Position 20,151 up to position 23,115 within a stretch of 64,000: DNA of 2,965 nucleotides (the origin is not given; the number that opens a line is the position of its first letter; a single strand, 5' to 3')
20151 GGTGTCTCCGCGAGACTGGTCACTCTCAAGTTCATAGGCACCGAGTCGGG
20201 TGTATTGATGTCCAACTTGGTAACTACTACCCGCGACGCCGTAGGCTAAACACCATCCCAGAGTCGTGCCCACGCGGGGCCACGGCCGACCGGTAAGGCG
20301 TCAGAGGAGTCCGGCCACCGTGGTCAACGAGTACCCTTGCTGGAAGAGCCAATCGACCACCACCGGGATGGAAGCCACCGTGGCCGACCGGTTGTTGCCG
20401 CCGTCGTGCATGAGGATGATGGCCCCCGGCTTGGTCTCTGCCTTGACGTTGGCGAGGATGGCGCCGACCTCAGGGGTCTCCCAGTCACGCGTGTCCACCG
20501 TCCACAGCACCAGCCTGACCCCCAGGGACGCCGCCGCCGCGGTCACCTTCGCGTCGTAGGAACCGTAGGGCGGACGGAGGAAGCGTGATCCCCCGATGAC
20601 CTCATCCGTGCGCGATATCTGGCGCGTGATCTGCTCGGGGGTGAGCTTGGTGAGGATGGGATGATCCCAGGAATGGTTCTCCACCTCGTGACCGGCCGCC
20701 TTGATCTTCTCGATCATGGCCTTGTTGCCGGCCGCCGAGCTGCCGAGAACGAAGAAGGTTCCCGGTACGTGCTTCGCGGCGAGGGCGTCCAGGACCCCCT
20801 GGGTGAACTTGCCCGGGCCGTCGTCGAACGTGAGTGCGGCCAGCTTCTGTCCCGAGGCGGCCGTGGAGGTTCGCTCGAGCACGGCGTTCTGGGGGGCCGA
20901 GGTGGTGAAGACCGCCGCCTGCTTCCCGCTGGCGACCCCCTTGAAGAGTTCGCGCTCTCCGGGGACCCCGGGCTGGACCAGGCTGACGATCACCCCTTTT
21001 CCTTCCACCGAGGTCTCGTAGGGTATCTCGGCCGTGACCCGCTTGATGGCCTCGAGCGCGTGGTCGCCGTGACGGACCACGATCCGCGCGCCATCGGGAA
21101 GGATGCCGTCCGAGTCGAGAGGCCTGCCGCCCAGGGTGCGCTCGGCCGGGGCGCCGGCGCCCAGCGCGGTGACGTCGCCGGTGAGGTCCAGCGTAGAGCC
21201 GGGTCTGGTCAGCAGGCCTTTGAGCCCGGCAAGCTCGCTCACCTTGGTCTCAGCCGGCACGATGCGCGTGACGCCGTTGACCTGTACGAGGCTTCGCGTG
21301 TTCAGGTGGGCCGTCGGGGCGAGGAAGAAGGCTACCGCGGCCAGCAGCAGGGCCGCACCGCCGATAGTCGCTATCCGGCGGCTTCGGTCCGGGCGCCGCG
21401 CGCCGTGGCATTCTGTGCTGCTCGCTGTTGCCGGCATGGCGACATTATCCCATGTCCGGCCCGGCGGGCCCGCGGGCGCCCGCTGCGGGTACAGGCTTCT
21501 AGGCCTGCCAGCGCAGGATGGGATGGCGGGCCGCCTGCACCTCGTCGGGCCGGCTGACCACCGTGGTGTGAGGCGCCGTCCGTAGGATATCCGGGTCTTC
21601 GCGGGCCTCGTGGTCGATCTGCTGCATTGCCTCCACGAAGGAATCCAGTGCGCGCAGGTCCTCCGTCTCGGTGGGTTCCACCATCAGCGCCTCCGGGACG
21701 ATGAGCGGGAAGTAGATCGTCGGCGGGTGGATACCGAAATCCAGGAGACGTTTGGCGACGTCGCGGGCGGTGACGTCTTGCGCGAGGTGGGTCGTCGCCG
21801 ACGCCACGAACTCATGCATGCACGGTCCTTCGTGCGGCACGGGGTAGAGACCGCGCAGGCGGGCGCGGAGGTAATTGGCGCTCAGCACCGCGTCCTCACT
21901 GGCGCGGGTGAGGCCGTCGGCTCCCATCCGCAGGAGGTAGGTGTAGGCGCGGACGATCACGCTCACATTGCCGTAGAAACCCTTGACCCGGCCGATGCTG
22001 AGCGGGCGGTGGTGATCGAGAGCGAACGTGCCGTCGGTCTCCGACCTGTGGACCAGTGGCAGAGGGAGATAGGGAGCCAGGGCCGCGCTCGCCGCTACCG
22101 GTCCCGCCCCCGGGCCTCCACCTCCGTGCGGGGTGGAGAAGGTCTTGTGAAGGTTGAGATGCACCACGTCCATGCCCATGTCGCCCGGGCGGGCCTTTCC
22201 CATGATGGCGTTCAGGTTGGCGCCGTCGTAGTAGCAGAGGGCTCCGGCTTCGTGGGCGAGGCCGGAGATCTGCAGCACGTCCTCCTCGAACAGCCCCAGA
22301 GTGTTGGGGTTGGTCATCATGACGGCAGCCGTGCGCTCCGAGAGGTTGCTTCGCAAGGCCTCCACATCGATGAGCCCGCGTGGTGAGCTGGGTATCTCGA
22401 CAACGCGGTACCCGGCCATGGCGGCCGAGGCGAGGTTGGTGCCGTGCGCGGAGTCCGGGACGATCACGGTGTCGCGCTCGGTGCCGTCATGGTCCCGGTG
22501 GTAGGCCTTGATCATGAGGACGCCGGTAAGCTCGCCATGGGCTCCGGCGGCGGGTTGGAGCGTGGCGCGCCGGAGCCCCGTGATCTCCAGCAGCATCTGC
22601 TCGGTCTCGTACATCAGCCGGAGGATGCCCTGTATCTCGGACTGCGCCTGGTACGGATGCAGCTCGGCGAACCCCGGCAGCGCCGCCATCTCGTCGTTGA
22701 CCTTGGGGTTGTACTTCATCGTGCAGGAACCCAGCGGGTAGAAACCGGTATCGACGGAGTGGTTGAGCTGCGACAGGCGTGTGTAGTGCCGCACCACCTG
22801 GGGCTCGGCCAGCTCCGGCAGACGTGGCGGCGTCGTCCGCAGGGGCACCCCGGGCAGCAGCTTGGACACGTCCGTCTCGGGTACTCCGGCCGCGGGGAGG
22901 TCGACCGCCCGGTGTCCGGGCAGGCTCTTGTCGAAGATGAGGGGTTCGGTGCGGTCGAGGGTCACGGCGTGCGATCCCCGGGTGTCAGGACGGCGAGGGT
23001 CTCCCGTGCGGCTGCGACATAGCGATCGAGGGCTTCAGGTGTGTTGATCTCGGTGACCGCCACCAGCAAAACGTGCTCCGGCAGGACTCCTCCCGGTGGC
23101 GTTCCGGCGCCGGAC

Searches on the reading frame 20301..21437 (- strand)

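Call 47: search_protein_families(library=pfam, proteins=[window:20301-21437:-], max_evalue=0.0001)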
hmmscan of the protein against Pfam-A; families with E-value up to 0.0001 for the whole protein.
window:20301-21437:- (378 aa): 1 family
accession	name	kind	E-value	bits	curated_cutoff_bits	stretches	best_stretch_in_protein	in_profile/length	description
PF01522.26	Polysacc_deac_1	-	3.8e-34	117.7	23.1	1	195-309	4-123/124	Polysaccharide deacetylase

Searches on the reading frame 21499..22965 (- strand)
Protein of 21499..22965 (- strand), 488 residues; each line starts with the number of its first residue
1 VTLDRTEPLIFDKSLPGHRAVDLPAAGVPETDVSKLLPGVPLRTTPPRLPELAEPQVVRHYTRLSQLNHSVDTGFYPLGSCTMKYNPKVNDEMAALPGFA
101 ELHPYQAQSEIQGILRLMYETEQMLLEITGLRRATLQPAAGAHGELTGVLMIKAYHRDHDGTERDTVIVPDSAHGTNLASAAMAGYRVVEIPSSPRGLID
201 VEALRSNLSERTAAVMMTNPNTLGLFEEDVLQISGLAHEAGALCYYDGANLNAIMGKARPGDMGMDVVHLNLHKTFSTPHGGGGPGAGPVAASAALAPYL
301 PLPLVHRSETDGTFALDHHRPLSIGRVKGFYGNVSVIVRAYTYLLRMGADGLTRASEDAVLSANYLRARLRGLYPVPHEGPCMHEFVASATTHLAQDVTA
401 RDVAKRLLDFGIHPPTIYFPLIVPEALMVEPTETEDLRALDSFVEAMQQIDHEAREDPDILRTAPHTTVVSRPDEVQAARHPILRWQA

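Call 47: search_protein_families(library=pfam, proteins=[window:21499-22965:-], max_evalue=0.0001)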
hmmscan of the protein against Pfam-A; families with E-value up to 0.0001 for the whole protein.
window:21499-22965:- (488 aa): 3 families
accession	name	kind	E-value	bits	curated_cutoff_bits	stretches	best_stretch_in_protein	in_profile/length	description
PF21478.3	GcvP2_C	-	7e-26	91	27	1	355-456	1-104/122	Glycine dehydrogenase, C-terminal domain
PF02347.22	GDC-P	-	2.8e-10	40.1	26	1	53-307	48-290/429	Glycine cleavage system P-protein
PF00266.25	Aminotran_5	-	6e-10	39.1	21.5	1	161-281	85-207/371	Aminotransferase class-V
